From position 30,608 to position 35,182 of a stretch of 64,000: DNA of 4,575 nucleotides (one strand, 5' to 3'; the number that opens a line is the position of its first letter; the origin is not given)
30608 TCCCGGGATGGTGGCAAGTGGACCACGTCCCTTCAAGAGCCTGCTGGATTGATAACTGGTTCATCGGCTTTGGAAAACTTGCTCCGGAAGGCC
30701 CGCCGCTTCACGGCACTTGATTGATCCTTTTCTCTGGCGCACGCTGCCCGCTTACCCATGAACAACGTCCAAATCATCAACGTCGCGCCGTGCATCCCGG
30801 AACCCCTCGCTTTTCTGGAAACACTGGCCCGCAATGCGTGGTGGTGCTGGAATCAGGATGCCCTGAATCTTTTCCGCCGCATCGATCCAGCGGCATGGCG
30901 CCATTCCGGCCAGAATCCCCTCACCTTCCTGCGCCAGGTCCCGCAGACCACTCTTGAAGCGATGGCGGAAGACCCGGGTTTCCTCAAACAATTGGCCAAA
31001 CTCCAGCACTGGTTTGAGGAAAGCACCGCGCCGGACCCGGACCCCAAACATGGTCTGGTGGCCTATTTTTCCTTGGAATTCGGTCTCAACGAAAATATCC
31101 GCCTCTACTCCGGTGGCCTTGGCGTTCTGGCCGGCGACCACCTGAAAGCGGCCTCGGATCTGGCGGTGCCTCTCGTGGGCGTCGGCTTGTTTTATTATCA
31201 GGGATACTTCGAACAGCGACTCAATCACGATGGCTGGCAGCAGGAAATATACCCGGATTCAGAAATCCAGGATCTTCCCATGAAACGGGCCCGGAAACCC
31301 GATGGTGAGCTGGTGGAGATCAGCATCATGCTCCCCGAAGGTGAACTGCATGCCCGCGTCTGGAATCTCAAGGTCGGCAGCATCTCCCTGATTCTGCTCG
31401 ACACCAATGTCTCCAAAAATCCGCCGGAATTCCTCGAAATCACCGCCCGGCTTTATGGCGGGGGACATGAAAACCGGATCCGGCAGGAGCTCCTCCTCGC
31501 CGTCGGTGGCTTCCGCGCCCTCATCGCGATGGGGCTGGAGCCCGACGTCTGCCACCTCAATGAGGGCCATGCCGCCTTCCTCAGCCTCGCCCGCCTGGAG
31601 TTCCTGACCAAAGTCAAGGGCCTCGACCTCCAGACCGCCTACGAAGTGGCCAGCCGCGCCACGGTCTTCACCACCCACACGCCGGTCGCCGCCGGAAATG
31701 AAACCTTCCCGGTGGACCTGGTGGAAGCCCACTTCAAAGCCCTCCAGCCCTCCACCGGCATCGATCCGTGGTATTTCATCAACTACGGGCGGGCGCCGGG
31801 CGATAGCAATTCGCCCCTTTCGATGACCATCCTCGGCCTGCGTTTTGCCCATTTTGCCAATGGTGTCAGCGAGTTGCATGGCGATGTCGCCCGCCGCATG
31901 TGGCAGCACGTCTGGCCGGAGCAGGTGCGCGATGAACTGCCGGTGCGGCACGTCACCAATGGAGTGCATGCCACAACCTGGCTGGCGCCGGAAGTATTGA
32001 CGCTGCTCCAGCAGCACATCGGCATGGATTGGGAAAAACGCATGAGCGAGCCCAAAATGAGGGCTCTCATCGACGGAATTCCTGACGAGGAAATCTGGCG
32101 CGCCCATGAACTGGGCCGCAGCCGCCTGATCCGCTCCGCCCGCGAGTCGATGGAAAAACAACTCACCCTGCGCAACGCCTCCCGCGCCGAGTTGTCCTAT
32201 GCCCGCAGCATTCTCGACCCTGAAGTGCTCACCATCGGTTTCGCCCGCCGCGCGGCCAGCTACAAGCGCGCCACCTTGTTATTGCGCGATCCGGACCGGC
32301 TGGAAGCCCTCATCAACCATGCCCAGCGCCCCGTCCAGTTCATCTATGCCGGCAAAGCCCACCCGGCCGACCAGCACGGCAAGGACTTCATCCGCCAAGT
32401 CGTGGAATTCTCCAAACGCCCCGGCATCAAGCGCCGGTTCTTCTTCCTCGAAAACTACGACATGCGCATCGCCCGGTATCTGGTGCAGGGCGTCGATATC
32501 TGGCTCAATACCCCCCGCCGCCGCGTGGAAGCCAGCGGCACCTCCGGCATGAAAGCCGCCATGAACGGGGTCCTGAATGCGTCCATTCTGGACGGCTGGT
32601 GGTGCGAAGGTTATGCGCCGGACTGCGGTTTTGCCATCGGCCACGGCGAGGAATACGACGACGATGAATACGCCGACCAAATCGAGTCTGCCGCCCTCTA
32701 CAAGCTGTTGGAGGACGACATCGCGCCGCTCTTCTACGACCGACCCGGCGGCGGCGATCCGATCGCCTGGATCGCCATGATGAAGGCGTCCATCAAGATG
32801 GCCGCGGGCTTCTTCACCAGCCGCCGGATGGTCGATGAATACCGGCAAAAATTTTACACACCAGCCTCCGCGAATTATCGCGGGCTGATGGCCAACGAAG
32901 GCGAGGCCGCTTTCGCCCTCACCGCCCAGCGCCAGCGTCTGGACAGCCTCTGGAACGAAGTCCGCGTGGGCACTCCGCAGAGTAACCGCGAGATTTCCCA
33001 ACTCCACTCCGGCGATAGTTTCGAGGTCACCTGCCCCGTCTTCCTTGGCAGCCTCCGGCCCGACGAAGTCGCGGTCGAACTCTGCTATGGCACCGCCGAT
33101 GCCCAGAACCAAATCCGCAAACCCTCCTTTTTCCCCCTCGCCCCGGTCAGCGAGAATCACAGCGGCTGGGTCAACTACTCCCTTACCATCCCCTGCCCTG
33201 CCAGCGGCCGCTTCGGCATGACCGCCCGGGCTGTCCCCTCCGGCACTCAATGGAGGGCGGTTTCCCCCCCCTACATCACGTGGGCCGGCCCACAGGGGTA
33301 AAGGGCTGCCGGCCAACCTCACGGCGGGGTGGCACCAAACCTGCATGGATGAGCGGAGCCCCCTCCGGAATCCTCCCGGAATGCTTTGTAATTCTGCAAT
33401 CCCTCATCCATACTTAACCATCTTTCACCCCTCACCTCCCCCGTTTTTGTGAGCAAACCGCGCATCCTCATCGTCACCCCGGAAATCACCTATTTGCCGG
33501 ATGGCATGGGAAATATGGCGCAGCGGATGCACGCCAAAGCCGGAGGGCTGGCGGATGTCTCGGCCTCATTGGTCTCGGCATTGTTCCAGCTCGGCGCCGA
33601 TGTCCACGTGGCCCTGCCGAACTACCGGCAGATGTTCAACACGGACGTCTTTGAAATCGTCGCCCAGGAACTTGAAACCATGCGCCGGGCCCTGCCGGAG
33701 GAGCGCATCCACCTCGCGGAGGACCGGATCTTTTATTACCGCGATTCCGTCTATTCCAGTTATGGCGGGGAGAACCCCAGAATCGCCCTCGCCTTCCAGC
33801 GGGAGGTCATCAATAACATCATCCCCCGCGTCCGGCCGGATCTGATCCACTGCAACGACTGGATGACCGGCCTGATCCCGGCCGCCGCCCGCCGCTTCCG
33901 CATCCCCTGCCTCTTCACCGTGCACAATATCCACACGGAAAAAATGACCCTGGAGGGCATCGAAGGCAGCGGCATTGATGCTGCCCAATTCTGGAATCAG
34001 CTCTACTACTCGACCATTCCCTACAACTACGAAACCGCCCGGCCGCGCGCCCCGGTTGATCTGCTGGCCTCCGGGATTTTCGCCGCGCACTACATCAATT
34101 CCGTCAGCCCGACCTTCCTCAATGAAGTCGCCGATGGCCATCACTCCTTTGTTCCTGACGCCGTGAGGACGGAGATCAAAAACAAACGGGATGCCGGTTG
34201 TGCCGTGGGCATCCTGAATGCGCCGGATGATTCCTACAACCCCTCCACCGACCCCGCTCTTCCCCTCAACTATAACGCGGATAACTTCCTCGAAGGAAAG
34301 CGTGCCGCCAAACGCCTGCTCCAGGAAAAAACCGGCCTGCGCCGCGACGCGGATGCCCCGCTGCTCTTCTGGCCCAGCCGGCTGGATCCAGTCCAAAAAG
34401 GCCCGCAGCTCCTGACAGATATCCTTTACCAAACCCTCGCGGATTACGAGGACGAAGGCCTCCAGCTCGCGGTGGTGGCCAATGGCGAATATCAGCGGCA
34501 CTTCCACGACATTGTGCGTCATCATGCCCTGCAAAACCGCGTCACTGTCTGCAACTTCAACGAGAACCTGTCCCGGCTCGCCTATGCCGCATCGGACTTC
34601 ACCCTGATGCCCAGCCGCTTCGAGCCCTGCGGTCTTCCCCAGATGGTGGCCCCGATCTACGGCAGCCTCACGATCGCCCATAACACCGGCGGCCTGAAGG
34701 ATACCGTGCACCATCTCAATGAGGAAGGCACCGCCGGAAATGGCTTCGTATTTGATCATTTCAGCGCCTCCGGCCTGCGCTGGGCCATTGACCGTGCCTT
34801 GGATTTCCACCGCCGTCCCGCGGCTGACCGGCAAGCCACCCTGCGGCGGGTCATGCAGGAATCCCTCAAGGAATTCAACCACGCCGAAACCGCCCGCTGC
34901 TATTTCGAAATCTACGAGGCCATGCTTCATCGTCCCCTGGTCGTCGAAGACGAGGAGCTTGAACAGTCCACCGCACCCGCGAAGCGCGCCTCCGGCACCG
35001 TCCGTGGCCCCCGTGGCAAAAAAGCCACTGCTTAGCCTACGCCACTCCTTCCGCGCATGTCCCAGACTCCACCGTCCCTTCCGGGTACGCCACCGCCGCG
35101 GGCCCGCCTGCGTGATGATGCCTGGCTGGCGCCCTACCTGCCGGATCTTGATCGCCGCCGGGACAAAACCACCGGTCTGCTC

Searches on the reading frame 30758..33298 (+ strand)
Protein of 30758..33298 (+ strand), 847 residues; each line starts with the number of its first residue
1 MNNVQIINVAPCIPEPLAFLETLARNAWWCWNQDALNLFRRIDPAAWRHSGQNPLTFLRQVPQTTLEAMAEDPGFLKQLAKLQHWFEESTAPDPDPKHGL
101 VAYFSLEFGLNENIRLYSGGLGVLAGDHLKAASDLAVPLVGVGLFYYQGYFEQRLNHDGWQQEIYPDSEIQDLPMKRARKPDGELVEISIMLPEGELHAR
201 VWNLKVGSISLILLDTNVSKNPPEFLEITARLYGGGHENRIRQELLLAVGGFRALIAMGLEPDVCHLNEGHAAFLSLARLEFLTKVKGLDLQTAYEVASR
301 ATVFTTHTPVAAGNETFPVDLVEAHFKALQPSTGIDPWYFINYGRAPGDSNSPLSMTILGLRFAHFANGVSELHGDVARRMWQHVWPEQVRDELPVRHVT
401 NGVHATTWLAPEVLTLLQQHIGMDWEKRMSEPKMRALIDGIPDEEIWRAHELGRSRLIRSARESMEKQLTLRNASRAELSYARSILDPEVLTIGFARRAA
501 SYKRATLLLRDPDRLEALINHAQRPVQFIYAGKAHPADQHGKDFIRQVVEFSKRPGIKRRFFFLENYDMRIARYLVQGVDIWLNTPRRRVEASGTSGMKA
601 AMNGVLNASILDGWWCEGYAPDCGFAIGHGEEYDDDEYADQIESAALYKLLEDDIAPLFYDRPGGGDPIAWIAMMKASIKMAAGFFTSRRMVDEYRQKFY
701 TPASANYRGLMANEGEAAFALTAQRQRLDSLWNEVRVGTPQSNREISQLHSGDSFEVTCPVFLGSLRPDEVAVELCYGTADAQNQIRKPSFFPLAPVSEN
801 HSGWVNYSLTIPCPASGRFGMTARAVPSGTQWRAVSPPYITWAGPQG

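Call 47: search_protein_families(library=pfam, proteins=[window:30758-33298:+], max_evalue=0.0001)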
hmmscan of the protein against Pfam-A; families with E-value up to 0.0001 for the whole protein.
window:30758-33298:+ (847 aa): 2 families
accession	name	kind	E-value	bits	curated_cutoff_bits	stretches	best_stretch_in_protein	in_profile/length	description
PF00343.26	Phosphorylase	-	1.1e-30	107.1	27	2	264-613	219-579/713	Carbohydrate phosphorylase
PF11897.13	DUF3417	-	3.4e-28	98.7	25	1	13-113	1-108/109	Protein of unknown function (DUF3417)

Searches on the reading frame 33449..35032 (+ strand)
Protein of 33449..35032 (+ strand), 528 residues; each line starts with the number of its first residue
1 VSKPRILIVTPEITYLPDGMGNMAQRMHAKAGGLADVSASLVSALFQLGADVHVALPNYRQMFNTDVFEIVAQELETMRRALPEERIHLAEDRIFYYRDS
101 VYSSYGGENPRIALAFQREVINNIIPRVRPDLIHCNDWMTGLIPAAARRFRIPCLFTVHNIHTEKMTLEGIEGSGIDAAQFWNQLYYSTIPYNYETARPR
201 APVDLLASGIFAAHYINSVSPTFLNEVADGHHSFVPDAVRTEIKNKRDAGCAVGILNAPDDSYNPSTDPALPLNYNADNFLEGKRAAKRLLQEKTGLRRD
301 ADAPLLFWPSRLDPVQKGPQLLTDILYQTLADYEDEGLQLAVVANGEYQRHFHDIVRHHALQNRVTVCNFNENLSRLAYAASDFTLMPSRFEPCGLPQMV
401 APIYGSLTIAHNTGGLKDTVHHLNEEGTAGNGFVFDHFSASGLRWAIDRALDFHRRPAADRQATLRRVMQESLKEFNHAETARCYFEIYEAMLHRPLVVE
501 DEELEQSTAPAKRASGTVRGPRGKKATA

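Call 47: search_protein_families(library=pfam, proteins=[window:33449-35032:+], max_evalue=0.0001)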
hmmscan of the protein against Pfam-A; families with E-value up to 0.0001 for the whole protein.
window:33449-35032:+ (528 aa): 5 families
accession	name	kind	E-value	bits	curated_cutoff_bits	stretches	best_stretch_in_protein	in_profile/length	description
PF08323.17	Glyco_transf_5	-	2.5e-31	109.7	22.7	1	6-230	2-227/239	Starch synthase catalytic domain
PF00534.26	Glycos_transf_1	-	2.4e-11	43.9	26.4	1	298-452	10-157/172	Glycosyl transferases group 1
PF13579.12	Glyco_trans_4_4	-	3.4e-11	44.2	29.7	1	32-164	1-103/158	Glycosyl transferase 4-like domain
PF13692.12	Glyco_trans_1_4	-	5.1e-10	40.2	27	1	304-451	2-140/142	Glycosyl transferases group 1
PF13439.12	Glyco_transf_4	-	2.3e-09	37.9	28.5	1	32-162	2-107/170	Glycosyltransferase Family 4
